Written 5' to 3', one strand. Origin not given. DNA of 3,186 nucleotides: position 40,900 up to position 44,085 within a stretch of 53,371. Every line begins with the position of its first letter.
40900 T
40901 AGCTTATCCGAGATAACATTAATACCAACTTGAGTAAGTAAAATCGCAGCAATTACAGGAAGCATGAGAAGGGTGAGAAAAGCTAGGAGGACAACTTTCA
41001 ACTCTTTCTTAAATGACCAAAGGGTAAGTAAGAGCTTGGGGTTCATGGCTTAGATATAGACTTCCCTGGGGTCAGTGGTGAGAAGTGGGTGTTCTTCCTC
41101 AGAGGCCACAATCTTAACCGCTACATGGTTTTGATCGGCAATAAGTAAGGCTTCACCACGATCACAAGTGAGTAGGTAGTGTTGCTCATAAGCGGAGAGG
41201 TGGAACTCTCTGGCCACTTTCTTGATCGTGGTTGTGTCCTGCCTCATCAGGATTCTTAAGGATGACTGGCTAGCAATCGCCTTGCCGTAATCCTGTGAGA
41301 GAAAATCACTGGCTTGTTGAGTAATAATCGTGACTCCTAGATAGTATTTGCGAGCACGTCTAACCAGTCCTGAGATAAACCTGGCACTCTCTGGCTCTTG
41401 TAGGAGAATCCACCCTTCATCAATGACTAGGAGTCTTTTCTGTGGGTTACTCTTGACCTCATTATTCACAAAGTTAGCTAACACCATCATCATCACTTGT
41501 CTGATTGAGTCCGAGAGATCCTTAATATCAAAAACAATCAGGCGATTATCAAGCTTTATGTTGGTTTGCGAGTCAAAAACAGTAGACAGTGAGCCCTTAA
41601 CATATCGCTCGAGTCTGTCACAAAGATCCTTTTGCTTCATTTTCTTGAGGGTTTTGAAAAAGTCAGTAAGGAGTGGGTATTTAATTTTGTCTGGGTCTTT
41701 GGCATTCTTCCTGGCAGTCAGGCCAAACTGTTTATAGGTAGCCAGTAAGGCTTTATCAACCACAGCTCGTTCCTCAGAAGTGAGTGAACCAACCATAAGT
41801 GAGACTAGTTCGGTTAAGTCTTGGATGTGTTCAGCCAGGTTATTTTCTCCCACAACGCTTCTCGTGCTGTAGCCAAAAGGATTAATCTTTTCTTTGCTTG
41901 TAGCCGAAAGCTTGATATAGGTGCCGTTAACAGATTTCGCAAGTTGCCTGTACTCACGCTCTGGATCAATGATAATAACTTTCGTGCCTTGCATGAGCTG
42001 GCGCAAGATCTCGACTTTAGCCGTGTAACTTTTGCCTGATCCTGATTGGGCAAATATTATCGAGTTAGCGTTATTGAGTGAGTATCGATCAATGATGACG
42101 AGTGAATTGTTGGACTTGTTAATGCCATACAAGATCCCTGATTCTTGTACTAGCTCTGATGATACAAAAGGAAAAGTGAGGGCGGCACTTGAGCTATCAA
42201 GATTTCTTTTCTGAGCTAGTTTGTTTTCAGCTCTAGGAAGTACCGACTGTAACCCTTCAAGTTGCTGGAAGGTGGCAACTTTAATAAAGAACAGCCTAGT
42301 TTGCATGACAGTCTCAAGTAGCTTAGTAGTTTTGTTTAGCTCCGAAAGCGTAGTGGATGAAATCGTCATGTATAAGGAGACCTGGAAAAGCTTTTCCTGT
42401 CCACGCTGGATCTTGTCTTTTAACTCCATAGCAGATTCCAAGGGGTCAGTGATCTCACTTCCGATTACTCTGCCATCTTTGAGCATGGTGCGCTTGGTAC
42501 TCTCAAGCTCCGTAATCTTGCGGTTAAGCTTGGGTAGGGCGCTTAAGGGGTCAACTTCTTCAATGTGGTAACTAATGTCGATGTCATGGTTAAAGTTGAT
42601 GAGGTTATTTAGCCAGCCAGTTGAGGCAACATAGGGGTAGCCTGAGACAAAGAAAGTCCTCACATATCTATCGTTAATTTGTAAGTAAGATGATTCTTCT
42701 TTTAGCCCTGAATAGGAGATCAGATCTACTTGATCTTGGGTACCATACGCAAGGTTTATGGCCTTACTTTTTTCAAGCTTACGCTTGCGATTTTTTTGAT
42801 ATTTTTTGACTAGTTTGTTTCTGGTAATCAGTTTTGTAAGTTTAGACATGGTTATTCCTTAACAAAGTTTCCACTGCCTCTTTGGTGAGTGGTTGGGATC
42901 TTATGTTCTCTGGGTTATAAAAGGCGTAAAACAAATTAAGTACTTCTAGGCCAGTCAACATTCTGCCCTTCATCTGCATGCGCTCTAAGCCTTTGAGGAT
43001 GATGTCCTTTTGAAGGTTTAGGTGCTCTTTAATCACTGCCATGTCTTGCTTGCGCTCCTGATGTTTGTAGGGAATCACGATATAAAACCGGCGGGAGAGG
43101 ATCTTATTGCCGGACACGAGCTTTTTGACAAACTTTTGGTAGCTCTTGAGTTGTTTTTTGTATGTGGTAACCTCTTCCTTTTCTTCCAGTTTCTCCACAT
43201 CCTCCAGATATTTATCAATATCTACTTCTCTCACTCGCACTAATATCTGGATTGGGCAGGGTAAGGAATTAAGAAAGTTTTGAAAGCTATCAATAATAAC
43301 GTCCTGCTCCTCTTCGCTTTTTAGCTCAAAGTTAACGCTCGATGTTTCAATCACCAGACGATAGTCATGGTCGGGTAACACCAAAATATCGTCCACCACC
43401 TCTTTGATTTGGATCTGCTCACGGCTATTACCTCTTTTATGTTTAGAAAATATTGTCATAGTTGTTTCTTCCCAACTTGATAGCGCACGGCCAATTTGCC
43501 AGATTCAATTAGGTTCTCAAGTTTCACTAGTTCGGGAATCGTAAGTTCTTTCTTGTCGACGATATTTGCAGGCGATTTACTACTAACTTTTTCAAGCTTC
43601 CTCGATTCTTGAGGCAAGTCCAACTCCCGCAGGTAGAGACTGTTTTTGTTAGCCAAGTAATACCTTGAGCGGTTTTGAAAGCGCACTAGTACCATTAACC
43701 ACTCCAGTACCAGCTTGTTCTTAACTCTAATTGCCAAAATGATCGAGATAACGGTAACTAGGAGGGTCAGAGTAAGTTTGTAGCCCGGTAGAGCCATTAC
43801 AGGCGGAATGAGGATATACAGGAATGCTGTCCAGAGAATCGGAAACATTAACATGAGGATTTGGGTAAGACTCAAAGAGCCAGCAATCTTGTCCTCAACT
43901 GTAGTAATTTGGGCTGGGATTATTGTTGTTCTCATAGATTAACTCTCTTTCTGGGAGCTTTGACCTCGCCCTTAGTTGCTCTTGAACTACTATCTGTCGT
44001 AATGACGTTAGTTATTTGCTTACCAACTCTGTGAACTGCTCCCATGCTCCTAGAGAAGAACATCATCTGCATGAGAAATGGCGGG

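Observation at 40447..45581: Compact Gram-positive-type T4SS-like operon without a visible coupling protein, relaxase, VirB8 or VirB11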

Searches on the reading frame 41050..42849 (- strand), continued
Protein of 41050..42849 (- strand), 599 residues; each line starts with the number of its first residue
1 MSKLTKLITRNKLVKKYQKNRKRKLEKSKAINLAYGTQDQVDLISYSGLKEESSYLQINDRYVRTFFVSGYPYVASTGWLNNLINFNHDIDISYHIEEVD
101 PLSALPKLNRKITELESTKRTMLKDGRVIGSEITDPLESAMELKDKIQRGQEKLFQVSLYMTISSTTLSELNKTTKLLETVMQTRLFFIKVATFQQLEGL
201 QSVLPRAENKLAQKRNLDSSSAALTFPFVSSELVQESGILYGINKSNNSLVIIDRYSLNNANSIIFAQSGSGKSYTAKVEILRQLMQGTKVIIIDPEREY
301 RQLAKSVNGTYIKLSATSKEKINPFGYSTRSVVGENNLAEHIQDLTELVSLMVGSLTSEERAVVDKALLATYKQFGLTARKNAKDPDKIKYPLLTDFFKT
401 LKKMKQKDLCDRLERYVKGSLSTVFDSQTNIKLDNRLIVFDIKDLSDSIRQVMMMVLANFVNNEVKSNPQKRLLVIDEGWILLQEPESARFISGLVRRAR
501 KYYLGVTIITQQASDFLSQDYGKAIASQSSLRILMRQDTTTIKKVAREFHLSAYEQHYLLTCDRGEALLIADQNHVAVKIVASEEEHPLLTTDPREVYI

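Call 72: search_protein_families(library=pfam, max_evalue=0.01, proteins=[L087:11759-16018:+, L103:14929-19506:+, L103:12880-13974:+, L012:5789-7102:+, L001:13594-14625:+, L001:14728-15534:+, L001:15622-17019:+])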
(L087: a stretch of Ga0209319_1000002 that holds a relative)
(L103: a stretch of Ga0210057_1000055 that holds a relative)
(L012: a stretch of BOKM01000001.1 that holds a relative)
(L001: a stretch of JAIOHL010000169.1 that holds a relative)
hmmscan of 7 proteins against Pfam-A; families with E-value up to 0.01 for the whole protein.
L087:11759-16018:+ (1420 aa): 3 families
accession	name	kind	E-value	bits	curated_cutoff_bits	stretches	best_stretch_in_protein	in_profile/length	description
PF13646.12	HEAT_2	-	3.8e-06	27.5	27.7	1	487-570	10-87/88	HEAT repeats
PF13401.12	AAA_22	-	5.9e-06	27.1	27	1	56-109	6-57/130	AAA domain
PF20720.3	nSTAND3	-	0.0011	19.1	27.2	1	49-82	11-44/155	Novel STAND NTPase 3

L103:14929-19506:+ (1526 aa): 6 families
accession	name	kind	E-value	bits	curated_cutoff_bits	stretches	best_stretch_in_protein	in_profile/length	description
PF16656.11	Pur_ac_phosph_N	-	6.3e-18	65.6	30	3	1126-1203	11-93/93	Purple acid Phosphatase, N-terminal domain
PF00041.27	fn3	-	2.1e-07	31.5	25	0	1308-1385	7-79/84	Fibronectin type III domain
PF03781.23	FGE-sulfatase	-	3.1e-05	24.2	23.3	1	186-384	86-254/255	Sulfatase-modifying factor enzyme 1-like domain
PF25788.1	Ig_Rha78A_N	-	4.4e-05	24.1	27.4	0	1121-1203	11-101/105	Rha78A-like, N-terminal immunoglobulin domain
PF17425.8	Arylsulfotran_N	-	0.00034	21.1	24.2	0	1155-1198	40-80/88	Arylsulfotransferase Ig-like domain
PF16655.11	PhoD_N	-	0.0097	16.9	30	0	1128-1192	26-84/90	PhoD-like phosphatase, N-terminal domain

L103:12880-13974:+ (365 aa): 1 family
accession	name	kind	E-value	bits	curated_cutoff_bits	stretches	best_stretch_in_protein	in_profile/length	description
PF00078.32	RVT_1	-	2.4e-18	67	29.6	1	70-304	8-205/205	Reverse transcriptase (RNA-dependent DNA polymerase)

L012:5789-7102:+ (438 aa): 0 families

L001:13594-14625:+ (344 aa): 1 family
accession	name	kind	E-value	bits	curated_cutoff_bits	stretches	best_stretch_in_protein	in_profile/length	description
PF13814.12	Replic_Relax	-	9e-18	65.5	25.3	1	55-232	6-165/191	Replication-relaxation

L001:14728-15534:+ (269 aa): 5 families
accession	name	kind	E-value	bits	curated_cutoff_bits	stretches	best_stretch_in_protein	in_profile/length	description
PF13384.12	HTH_23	-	4e-06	26.9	24.6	1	212-244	3-35/50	Homeodomain-like domain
PF13936.12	HTH_38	-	0.00011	22.4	27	1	214-239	8-33/44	Helix-turn-helix domain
PF04542.20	Sigma70_r2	-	0.00016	21.8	24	1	23-57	7-42/71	Sigma-70 region 2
PF08281.18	Sigma70_r4_2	-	0.00034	20.6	25.7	0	223-248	23-48/54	Sigma-70, region 4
PF13518.12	HTH_28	-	0.008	16.7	25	0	221-243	7-29/52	Helix-turn-helix domain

L001:15622-17019:+ (466 aa): 3 families
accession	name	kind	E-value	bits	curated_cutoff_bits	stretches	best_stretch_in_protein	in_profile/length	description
PF10412.15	TrwB_AAD_bind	-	6.3e-07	29.1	20.5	1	254-373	213-334/387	Type IV secretion-system coupling protein DNA-binding domain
PF12696.13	TraG-D_C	-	8.8e-06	26.1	22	1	286-375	1-92/126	TraM recognition site of TraD and TraG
PF01935.23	DUF87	-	0.00058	20.5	23.2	1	17-76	4-65/220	Helicase HerA, central domain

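Call 89: search_dna_similar(query=window:41050-42849:-, collection=plasmids, mode=protein, max_rows=12)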
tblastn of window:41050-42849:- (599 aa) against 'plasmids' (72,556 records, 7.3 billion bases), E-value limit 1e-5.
The search stops at 5000 records and this limit was reached: more records match than are counted here, and every count below describes the 5000 best-scoring records only.
Records with a match: at least 5000; places in all: 5139; records where one place covers at least 80% of the query: 1376.
Best place of each record, by identity: <60% 5000.
By first word of the organism name: Klebsiella 971; Escherichia 573; Bacillus 498; Enterococcus 257; Acinetobacter 256; Staphylococcus 228; Citrobacter 175; Enterobacter 149; Salmonella 145; Providencia 142; and 248 more.
By predicted mobility (MOB-suite, as given by PLSDB): conjugative 3787; non-mobilizable 847; mobilizable 366.
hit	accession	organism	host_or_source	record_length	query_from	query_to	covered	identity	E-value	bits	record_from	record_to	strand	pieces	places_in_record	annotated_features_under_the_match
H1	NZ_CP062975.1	Pontibacillus sp. ALD_SL1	mangrove mud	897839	42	597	93%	37.3%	1e-118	394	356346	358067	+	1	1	VirB4-like conjugal transfer ATPase, CD1110 family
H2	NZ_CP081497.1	Streptomyces sp. BHT-5-2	whole organism,plant soil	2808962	10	599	98%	32.6%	2e-95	328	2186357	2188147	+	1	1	none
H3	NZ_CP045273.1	Priestia megaterium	pure culture,Paper surface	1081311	42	596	93%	34.0%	1e-51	367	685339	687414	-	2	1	none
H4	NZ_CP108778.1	Embleya sp. NBC_00896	-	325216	56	597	90%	32.3%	5e-93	320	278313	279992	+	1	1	ATP-binding protein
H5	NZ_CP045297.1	Paenibacillus brasilensis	cell culture,soil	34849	42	588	91%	31.6%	4e-70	253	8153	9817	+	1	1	VirB4-like conjugal transfer ATPase, CD1110 family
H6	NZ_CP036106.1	Bacillus mycoides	cell culture,soil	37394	42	596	93%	31.1%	4e-68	248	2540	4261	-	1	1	DUF87 domain-containing protein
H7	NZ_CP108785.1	Embleya sp. NBC_00888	-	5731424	56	592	90%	32.0%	6e-80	282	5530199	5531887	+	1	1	none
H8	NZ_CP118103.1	Paenibacillus urinalis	Homo sapiens,blood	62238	42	588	91%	31.4%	7e-70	253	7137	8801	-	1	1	VirB4-like conjugal transfer ATPase, CD1110 family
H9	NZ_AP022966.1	Bacillus cereus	-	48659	42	596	93%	30.6%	7e-67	244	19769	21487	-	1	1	DUF87 domain-containing protein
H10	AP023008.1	Bacillus cereus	-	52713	42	596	93%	30.6%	7e-67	244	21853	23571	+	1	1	hypothetical protein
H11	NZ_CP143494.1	Clostridium perfringens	pig,fecal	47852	42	571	88%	31.8%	2e-75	269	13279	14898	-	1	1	VirB4-like conjugal transfer ATPase, CD1110 family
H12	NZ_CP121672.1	Halobacillus naozhouensis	Calliactis tricolor,single cell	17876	38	595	93%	30.0%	9e-74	264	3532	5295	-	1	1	hypothetical protein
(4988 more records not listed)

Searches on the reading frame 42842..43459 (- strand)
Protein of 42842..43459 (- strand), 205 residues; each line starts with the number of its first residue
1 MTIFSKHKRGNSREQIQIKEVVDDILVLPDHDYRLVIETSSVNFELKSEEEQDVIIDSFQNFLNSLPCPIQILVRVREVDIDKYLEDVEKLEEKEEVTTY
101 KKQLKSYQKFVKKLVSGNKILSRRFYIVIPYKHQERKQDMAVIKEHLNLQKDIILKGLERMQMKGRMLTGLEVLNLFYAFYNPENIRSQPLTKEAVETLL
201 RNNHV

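Call 6: search_protein_families(library=pfam, proteins=[window:42842-43459:-], max_evalue=1)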
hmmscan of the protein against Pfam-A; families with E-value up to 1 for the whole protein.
window:42842-43459:- (205 aa): 3 families
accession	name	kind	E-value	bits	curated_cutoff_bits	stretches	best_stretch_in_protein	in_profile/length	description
PF25398.1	CUX1_N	-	0.012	16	27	1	86-126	52-92/116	CUX1-like, N-terminal tRNA-binding arm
PF10779.14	XhlA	-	0.032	14.8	34.7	1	78-119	10-49/67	Haemolysin XhlA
PF07313.18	AmiA-like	-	0.079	12.9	27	1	67-138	21-87/202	N-acetylmuramoyl-L-alanine amidase-like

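Call 7: search_protein_families(library=ncbifam, proteins=[window:42842-43459:-], max_evalue=1)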
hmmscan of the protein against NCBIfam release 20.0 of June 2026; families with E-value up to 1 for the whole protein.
window:42842-43459:- (205 aa): 6 families
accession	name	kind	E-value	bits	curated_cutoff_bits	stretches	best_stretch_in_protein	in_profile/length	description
NF045975.1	VirB4_plasma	equivalog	4.2e-11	41.3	590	1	8-189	100-283/894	Mbov_0397 family ICE element conjugal transfer ATPase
NF045971.1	conju_CD1110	equivalog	8.1e-11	40.9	325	1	14-185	3-171/752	VirB4-like conjugal transfer ATPase, CD1110 family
NF041427.1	TrsD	subfamily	9.3e-06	25.6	200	1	18-182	21-200/201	TrsD/TraD family conjugative transfer protein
TIGR02746.1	TraC-F-type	equivalog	0.0031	15.5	567.05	1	56-190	37-176/800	type IV secretion system protein TraC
TIGR01664.1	DNA-3'-Pase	equivalog_domain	0.056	13.4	107.65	1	9-77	35-102/167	DNA 3'-phosphatase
NF041263.1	colicin_Z_full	equivalog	0.064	13.1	300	1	99-149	67-115/229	colicin Z family toxin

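Call 55: search_solved_structures(query=A3, max_evalue=10)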
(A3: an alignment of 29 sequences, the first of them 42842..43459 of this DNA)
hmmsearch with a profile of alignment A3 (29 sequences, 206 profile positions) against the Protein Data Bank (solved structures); distinct sequences matched with E-value up to 10: 18.
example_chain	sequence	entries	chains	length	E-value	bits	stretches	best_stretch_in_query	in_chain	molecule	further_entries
6c8z_A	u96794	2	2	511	0.053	16.4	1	66-117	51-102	ADP-dependent phosphofructokinase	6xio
6i6w_A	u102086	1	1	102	0.56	13.1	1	143-180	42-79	30S ribosomal protein S6,30S ribosomal protein S6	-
1eg0_C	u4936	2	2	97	0.58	13.1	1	145-181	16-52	PROTEIN (S6 RIBOSOMAL PROTEIN) | S6 RIBOSOMAL PROTEIN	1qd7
2bvz_A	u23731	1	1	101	0.58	13.1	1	145-180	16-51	30S RIBOSOMAL PROTEIN S6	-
6i69_A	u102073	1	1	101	0.58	13.1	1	144-181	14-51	30S ribosomal protein S6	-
1g1x_A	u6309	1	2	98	0.59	13.1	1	145-181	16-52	30S RIBOSOMAL PROTEIN S6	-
4zer_1f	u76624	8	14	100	0.6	13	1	145-181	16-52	30S ribosomal protein S6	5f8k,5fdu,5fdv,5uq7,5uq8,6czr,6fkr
6i6i_A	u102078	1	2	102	0.61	13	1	143-180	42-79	30S ribosomal protein S6,30S ribosomal protein S6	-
10px_1f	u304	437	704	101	0.61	13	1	145-181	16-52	30S ribosomal protein S6 | RIBOSOMAL PROTEIN S6 | 16S Ribosomal protein S6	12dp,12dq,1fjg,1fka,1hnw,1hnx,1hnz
6i6y_A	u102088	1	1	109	0.63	13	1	143-181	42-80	30S ribosomal protein S6,30S ribosomal protein S6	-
6i6u_A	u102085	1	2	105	0.64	12.9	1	143-181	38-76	30S ribosomal protein S6,30S ribosomal protein S6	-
6i6s_A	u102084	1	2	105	0.64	12.9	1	143-180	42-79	30S ribosomal protein S6,30S ribosomal protein S6,30S ribosomal protein S6,30S ribosomal p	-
6i6o_A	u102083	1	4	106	0.65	12.9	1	143-181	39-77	30S ribosomal protein S6,30S ribosomal protein S6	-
6i6e_A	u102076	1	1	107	0.66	12.9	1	144-181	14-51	30S ribosomal protein S6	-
7b8v_A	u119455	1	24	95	0.66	12.9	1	143-179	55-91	30S ribosomal protein S6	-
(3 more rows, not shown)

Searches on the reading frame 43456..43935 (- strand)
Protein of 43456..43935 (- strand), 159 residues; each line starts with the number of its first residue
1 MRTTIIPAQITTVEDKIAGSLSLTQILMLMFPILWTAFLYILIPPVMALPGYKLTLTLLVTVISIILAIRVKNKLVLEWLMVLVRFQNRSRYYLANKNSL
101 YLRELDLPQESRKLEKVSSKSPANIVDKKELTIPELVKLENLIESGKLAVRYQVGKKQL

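Call 6: search_protein_families(library=pfam, proteins=[window:43456-43935:-], max_evalue=1)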
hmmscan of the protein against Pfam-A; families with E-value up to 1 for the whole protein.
window:43456-43935:- (159 aa): 1 family
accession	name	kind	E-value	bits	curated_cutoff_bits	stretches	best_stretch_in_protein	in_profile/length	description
PF12666.12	PrgI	-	0.00021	22.2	27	1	6-87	2-82/91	PrgI family protein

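Call 7: search_protein_families(library=ncbifam, proteins=[window:43456-43935:-], max_evalue=1)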
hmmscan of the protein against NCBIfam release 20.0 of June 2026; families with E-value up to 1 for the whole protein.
window:43456-43935:- (159 aa): 1 family
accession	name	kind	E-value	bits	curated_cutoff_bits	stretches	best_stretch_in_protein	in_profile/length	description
NF042935.1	SCO6880_fam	subfamily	0.033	13.1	60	1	20-91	16-82/477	SCO6880 family protein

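Call 54: search_solved_structures(query=A2, max_evalue=10)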
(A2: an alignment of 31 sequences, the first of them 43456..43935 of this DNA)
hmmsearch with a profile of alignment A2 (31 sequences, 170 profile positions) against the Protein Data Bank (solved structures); distinct sequences matched with E-value up to 10: 0.

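Call 59: search_protein_families(library=pfam, alignment_id=A2, max_evalue=0.01)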
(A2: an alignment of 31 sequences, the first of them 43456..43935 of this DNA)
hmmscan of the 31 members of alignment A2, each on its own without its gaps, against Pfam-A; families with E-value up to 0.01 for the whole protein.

A. member 1, window:43456-43935:- (159 aa): 1 family
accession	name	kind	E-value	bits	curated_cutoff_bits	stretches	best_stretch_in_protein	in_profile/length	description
PF12666.12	PrgI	-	0.00021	22.2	27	1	6-87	2-82/91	PrgI family protein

B. families by the number of members that match (of 31 scanned): 3 families
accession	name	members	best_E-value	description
PF12666.12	PrgI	31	6.5e-08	PrgI family protein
PF12648.12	TcpE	1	0.002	TcpE family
PF22445.1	Ssol_1539-like_2nd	1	0.0044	Ssol_1539-like, second domain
